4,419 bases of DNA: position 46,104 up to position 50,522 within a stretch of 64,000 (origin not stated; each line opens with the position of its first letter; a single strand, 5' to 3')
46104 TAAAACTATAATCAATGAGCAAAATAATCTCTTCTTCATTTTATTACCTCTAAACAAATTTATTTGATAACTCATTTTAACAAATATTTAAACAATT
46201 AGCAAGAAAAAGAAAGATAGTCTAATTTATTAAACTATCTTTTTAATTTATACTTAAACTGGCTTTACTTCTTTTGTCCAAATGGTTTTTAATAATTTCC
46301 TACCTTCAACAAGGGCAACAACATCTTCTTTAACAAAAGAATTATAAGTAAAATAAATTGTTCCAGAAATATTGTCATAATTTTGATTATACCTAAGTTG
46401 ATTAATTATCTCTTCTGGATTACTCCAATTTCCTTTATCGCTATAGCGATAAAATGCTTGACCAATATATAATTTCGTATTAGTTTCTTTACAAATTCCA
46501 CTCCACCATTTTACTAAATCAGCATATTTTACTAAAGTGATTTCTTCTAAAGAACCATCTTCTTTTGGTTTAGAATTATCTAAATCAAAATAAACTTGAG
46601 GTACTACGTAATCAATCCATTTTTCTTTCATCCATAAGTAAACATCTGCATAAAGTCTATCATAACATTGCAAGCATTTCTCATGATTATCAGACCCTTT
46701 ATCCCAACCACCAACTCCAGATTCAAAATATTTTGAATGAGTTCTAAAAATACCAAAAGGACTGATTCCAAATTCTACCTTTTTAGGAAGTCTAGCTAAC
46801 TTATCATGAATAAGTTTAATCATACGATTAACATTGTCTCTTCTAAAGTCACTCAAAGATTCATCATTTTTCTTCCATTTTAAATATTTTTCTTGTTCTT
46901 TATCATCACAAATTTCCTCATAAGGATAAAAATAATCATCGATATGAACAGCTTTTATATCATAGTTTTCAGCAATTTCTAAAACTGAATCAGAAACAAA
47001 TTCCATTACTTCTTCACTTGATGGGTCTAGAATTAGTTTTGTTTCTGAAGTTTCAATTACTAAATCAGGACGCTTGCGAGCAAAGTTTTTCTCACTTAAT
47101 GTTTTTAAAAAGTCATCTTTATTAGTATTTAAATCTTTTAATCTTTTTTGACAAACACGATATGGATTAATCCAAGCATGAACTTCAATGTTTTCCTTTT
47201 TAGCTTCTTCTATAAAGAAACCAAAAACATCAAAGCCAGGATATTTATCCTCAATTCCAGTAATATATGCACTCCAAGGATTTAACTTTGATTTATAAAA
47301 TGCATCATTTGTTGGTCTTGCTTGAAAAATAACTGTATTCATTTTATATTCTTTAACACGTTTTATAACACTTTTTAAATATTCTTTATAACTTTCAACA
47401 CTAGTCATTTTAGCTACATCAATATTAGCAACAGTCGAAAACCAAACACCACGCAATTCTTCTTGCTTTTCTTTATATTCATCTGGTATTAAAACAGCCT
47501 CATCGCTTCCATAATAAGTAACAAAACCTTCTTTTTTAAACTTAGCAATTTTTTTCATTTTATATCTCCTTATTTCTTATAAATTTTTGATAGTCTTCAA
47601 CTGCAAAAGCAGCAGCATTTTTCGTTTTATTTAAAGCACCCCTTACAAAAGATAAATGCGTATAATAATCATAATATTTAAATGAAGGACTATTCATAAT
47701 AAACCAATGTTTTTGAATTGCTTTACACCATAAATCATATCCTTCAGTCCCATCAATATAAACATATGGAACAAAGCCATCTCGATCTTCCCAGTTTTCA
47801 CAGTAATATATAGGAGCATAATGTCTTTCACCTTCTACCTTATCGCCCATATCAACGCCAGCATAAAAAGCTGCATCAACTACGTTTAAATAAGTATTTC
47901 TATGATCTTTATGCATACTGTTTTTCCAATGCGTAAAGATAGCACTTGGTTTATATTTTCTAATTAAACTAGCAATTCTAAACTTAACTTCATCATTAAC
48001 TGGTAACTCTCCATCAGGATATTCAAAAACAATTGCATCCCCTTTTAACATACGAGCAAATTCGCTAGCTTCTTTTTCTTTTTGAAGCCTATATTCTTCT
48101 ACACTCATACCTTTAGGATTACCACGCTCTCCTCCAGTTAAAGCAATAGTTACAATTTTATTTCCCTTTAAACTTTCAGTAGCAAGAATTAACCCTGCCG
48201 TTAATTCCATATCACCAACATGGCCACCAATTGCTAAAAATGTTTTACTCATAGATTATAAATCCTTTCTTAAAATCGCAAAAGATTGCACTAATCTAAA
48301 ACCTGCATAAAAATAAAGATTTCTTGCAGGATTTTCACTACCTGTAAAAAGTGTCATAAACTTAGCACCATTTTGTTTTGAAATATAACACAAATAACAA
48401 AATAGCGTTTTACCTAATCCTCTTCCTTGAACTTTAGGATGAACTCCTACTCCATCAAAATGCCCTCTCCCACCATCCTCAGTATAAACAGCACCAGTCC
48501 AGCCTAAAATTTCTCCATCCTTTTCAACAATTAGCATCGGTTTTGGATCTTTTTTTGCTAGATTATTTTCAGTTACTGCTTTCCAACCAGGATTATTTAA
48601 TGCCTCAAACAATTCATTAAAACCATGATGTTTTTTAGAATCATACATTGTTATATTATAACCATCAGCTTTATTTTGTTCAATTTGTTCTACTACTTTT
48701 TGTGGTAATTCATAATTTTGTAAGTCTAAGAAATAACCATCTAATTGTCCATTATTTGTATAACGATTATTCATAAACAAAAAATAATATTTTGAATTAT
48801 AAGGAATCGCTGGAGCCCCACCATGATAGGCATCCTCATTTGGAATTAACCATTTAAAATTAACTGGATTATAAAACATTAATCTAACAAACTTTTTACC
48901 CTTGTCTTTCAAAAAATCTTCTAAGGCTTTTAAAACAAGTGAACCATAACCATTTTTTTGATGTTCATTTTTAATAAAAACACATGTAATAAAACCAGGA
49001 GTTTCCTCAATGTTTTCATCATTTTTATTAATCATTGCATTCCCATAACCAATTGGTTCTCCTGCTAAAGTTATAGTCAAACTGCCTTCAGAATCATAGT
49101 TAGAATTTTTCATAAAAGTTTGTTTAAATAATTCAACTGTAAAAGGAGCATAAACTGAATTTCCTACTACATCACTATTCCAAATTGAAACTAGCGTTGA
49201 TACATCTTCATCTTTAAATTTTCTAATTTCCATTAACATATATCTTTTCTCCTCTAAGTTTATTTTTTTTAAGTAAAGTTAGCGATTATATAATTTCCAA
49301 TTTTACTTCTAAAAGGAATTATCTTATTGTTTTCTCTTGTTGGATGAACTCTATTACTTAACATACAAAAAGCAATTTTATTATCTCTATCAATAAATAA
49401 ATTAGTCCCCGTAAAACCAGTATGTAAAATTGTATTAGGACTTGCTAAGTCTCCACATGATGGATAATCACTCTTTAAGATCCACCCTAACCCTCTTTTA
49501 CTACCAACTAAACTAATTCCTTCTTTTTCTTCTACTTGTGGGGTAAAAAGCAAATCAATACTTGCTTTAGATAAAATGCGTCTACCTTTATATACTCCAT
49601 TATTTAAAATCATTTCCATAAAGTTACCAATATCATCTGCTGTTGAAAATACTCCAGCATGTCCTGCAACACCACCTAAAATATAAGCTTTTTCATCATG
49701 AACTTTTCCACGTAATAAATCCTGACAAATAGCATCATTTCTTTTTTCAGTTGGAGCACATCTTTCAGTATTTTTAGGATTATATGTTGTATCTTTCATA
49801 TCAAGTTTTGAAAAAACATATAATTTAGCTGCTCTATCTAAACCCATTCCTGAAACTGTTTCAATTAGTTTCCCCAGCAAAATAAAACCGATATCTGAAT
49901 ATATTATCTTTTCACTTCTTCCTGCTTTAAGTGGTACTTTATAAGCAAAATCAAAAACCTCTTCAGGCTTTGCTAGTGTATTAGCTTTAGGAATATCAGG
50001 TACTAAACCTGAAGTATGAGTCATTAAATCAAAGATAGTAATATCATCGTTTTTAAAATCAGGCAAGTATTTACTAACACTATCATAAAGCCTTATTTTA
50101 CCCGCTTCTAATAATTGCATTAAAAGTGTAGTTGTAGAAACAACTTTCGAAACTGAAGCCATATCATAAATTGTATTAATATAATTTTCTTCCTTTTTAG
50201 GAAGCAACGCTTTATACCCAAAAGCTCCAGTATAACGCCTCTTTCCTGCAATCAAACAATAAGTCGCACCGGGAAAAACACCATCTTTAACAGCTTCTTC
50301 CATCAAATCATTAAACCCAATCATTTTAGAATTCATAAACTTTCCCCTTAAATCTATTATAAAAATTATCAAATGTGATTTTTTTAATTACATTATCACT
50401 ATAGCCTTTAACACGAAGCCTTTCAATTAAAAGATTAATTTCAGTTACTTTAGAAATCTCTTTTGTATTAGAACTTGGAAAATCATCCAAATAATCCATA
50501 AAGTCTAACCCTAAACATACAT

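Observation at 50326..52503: Single ORF fusing a complete LysA-type diaminopimelate decarboxylase to an M19 dipeptidase domain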

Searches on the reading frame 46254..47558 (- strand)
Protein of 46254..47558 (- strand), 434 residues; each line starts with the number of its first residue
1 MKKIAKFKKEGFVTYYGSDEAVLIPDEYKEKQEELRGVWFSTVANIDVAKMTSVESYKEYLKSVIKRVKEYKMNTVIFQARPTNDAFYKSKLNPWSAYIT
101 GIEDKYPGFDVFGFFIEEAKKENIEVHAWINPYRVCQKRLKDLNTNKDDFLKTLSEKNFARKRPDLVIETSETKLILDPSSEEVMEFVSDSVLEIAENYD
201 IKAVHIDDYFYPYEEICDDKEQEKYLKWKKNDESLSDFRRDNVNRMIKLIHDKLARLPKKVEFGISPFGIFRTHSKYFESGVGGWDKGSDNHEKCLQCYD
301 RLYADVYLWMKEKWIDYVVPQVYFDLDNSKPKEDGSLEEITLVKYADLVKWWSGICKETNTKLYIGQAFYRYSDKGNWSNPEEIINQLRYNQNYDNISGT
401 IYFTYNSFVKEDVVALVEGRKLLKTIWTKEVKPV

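Call 3: search_protein_families(library=pfam, proteins=[window:46254-47558:-], max_evalue=0.01)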
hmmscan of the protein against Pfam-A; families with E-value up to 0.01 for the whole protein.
window:46254-47558:- (434 aa): 1 family
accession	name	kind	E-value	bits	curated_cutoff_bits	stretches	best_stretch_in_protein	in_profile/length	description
PF02638.21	GHL10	-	2.2e-53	181.8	27.9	1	34-372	1-299/311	Glycosyl hydrolase-like 10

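Call 4: search_protein_families(library=ncbifam, proteins=[window:46254-47558:-], max_evalue=0.01)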
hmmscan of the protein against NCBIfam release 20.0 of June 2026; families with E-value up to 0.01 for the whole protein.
window:46254-47558:- (434 aa): 0 families

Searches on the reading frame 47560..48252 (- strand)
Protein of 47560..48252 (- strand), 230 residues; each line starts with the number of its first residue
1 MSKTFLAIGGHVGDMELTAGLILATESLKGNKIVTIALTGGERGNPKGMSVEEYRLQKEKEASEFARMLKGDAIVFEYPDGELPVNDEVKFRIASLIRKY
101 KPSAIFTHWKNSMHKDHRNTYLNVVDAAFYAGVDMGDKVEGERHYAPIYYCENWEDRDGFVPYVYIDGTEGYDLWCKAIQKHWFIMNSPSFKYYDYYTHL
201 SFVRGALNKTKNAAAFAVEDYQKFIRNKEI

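Call 3: search_protein_families(library=pfam, proteins=[window:47560-48252:-], max_evalue=0.01)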
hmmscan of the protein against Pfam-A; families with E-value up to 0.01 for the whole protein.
window:47560-48252:- (230 aa): 2 families
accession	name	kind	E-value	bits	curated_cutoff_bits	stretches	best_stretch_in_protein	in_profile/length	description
PF02585.22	PIG-L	-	2e-18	67.5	28.2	1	6-127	1-128/129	GlcNAc-PI de-N-acetylase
PF24659.1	DUF7648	-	0.0057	17.3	27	0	172-211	18-57/63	Domain of unknown function (DUF7648)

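Call 4: search_protein_families(library=ncbifam, proteins=[window:47560-48252:-], max_evalue=0.01)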
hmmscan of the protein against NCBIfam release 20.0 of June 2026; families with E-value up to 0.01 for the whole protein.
window:47560-48252:- (230 aa): 1 family
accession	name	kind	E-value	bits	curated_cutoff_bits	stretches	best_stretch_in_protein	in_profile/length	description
TIGR04001.1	thiol_BshB1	equivalog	1.5e-18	67.4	182.5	1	5-180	4-173/226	bacillithiol biosynthesis deacetylase BshB1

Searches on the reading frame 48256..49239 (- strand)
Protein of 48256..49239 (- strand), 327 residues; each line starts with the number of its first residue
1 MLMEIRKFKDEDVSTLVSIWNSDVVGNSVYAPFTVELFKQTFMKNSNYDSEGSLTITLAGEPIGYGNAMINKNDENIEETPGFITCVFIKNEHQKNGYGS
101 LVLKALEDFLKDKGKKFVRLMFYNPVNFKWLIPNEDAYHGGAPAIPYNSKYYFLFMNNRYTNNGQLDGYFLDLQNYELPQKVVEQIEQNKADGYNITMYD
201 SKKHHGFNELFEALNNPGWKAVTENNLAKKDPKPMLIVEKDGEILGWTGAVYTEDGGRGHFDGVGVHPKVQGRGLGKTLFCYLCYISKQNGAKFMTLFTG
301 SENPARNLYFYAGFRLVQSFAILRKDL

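Call 3: search_protein_families(library=pfam, proteins=[window:48256-49239:-], max_evalue=0.01)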
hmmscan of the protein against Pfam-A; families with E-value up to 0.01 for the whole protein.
window:48256-49239:- (327 aa): 7 families
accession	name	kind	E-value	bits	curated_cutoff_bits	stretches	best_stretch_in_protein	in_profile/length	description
PF00583.31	Acetyltransf_1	-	3.2e-23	82.6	20.7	2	219-309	20-111/116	Acetyltransferase (GNAT) family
PF13508.13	Acetyltransf_7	-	2.7e-16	60.1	27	2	235-315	5-83/84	Acetyltransferase (GNAT) domain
PF13673.13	Acetyltransf_10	-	8.1e-11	42.4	23.6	1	230-317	28-110/128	Acetyltransferase (GNAT) domain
PF08445.16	FR47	-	7.6e-10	39.1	22.1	1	259-317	22-80/86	FR47-like protein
PF13302.13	Acetyltransf_3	-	3.7e-05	24.9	25.4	0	4-112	3-110/138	Acetyltransferase (GNAT) domain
PF13527.13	Acetyltransf_9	-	0.00084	19.8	25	0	260-299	74-113/127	Acetyltransferase (GNAT) domain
PF14542.12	Acetyltransf_CG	-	0.003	18.1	30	0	251-280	16-46/80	GCN5-related N-acetyl-transferase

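Call 4: search_protein_families(library=ncbifam, proteins=[window:48256-49239:-], max_evalue=0.01)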
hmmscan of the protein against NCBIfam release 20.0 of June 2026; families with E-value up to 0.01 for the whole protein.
window:48256-49239:- (327 aa): 12 families
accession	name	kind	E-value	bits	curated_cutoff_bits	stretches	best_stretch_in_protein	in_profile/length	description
TIGR01575.1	rimI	equivalog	2.9e-12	46.9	86.4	1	217-317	17-115/132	ribosomal protein S18-alanine N-acetyltransferase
NF002959.0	PRK03624.1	equivalog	8.6e-10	38.5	124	1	228-303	44-117/147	GNAT family acetyltransferase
NF040503.1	resist_ArsN1a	equivalog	1.2e-09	38.1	170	1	225-317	39-136/159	arsinothricin resistance N-acetyltransferase ArsN1 family A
TIGR03448.1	mycothiol_MshD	equivalog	0.00041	19.8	163.1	1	231-318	197-289/294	mycothiol synthase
NF040501.1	resist_ArsN2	equivalog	0.00063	19.4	125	0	229-301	21-91/133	arsenic resistance N-acetyltransferase ArsN2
NF003641.0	PRK05279.1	equivalog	0.00073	18.5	344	0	228-299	329-400/441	amino-acid N-acetyltransferase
NF000487.1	stat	exception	0.0024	17.4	420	0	231-316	77-163/189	streptothricin N-acetyltransferase STAT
NF000138.1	AAC_6p_Iz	exception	0.0026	18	320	0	46-115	40-113/153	aminoglycoside N-acetyltransferase AAC(6')-Iz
NF033078.2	AAC_6p_Ia_fam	equivalog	0.0029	17.5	265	0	213-302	27-119/181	AAC(6')-Ia family aminoglycoside 6'-N-acetyltransferase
NF007025.1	PRK09491.1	equivalog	0.003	17.5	173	0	264-317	68-122/145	ribosomal protein S18-alanine N-acetyltransferase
NF000486.1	AAC_6p_Ip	exception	0.0033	17.4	390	0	222-301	21-99/173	aminoglycoside 6'-N-acetyltransferase AAC(6')-Ip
TIGR01890.1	N-Ac-Glu-synth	equivalog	0.0058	15.6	202.85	0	208-295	297-384/429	amino-acid N-acetyltransferase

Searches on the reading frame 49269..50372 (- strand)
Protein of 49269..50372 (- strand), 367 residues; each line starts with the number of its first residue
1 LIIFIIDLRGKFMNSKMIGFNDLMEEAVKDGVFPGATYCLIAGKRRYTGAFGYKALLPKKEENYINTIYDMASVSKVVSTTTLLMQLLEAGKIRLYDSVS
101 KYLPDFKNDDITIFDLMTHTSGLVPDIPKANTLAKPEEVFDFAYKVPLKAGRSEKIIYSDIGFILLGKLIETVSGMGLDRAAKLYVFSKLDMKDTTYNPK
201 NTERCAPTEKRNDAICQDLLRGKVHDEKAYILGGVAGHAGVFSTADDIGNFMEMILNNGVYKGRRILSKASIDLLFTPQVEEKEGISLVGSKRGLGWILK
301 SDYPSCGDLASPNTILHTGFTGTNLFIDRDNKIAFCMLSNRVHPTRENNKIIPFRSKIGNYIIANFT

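Call 3: search_protein_families(library=pfam, proteins=[window:49269-50372:-], max_evalue=0.01)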
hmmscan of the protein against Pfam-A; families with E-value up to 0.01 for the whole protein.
window:49269-50372:- (367 aa): 1 family
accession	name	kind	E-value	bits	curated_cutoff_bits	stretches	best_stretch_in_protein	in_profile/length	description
PF00144.29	Beta-lactamase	-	3.4e-56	191.3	27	1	20-350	1-319/329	Beta-lactamase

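Call 4: search_protein_families(library=ncbifam, proteins=[window:49269-50372:-], max_evalue=0.01)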
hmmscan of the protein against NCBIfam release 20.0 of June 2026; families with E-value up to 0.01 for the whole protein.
window:49269-50372:- (367 aa): 39 families (the best 25 are shown)
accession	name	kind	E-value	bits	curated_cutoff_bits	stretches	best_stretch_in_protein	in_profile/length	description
NF002968.0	PRK03642.1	equivalog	2.3e-49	168.4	385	1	16-353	39-407/432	penicillin binding protein PBP4B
NF007943.0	PRK10662.1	equivalog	8.1e-21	74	266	1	38-300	55-317/380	D-alanyl-D-alanine-carboxypeptidase/endopeptidase AmpH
NF033085.1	bla_class_C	equivalog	1e-13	50.9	415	1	31-198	19-186/356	class C beta-lactamase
NF038089.1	blaYRC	exception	3.5e-10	39.4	870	1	26-197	38-209/381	YRC family class C beta-lactamase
NF040478.1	blaLAQ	exception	4.3e-10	39.1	850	1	21-203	32-214/380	LAQ family class C beta-lactamase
NF038269.1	lipase_LipE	equivalog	5e-10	39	750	2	66-123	85-144/407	lipase LipE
NF000397.2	blaACC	exception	5.2e-10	38.9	850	1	21-196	35-209/385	ACC family cephalosporin-hydrolyzing class C beta-lactamase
NF038366.1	blaSFDC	exception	9e-10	38.1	840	1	27-200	39-212/382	SFDC family class C beta-lactamase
NF052559.1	MthAcHydAcmB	equivalog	1e-09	37.6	550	1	166-286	182-300/391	methyl acetate hydrolase AcmB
NF000185.2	BlaEC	exception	1.3e-09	37.5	850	1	32-203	40-211/377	BlaEC family class C beta-lactamase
NF053709.1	blaAKO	exception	1.5e-09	37.3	875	1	29-198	41-210/381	AKO family class C beta-lactamase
NF012173.1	CMY2-MIR-ACT-EC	exception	2.3e-09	36.5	680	1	28-202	40-214/380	CMY2/MIR/ACT/EC family class C beta-lactamase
NF038238.1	blaBUT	exception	4.9e-09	35.8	850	1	32-198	46-212/383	BUT family class C beta-lactamase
NF041665.1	blaPSZ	exception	5.1e-09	35.6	850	1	65-197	75-208/379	PSZ family class C beta-lactamase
NF041666.1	ampC_Ecan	exception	2.1e-08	33.5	860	1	50-203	62-216/381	CMY2-MIR-ACT-EC family cephalosporin-hydrolyzing class C beta-lactamase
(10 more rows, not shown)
